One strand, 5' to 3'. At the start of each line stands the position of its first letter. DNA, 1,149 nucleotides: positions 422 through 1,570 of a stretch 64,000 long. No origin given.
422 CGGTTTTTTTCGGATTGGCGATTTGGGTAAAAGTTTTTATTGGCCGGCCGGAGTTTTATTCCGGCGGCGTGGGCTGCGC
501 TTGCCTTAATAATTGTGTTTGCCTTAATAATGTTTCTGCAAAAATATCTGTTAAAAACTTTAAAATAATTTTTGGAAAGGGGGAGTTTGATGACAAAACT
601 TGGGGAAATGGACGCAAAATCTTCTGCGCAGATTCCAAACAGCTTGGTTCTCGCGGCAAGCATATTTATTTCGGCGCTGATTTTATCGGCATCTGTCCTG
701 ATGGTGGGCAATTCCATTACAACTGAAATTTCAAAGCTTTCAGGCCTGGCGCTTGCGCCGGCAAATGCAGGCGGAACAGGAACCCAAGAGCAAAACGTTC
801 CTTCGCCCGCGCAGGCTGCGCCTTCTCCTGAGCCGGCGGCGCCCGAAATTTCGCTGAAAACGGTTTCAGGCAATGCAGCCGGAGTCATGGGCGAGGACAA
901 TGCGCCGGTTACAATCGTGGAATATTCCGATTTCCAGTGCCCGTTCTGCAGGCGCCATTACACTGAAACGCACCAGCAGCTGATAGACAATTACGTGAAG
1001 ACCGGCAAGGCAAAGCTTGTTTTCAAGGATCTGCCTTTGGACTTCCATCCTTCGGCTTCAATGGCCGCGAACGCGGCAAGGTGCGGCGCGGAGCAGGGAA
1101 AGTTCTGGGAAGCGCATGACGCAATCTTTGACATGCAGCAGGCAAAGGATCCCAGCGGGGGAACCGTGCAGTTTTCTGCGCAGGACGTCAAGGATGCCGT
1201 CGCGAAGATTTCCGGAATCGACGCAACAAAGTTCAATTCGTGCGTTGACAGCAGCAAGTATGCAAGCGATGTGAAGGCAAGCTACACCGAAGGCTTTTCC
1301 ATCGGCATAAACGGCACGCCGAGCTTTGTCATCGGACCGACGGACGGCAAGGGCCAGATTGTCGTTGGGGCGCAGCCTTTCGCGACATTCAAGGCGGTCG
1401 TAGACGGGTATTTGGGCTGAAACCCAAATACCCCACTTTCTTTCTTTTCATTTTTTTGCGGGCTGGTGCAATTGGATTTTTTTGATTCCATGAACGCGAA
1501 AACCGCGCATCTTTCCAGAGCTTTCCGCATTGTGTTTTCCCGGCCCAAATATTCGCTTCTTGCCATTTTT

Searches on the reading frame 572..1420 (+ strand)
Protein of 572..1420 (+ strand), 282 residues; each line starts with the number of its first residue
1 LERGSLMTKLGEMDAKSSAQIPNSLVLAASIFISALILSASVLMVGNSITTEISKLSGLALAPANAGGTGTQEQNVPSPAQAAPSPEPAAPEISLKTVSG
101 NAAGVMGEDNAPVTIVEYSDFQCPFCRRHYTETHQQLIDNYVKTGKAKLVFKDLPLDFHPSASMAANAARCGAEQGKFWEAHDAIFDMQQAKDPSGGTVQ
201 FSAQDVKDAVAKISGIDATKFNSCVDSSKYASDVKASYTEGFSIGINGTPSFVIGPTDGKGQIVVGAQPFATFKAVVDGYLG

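Call 9: search_protein_families(library=pfam, proteins=[window:572-1420:+], max_evalue=0.01)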
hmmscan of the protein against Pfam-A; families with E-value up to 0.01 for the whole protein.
window:572-1420:+ (282 aa): 3 families
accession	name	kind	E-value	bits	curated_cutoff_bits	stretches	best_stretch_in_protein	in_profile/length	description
PF13462.12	Thioredoxin_4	-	1.1e-30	107.4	23.2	1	105-278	7-164/165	Thioredoxin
PF01323.26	DSBA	-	3.2e-15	56.8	25.6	1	114-275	1-188/191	DSBA-like thioredoxin domain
PF13098.12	Thioredoxin_2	-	4.2e-06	27.5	27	1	114-276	8-103/104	Thioredoxin-like domain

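Call 48: find_encoding_contigs(protein=window:590-1420:+, flank=10000, max_places=4)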
Protein window:590-1420:+ (276 aa): 2 contigs read that carry it; 1 place shown.
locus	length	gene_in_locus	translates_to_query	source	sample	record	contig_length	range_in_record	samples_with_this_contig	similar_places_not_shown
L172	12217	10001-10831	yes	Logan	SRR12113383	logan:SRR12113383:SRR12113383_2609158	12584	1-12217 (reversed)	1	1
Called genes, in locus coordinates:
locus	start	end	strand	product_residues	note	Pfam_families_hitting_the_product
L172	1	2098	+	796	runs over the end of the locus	PF05362:Lon_C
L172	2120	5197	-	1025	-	PF02463:SMC_N, PF13175:AAA_15, PF13304:AAA_21 (weak), PF13555:AAA_29 (weak)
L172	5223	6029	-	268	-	-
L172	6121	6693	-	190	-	-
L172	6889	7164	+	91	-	PF00935:Ribosomal_L44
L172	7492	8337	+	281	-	-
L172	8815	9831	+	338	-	PF02127:Peptidase_M18 (faint), PF05343:Peptidase_M42, PF04389:Peptidase_M28 (weak)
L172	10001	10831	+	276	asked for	PF13462:Thioredoxin_4, PF01323:DSBA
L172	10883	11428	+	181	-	-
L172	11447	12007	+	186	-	-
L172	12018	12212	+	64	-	-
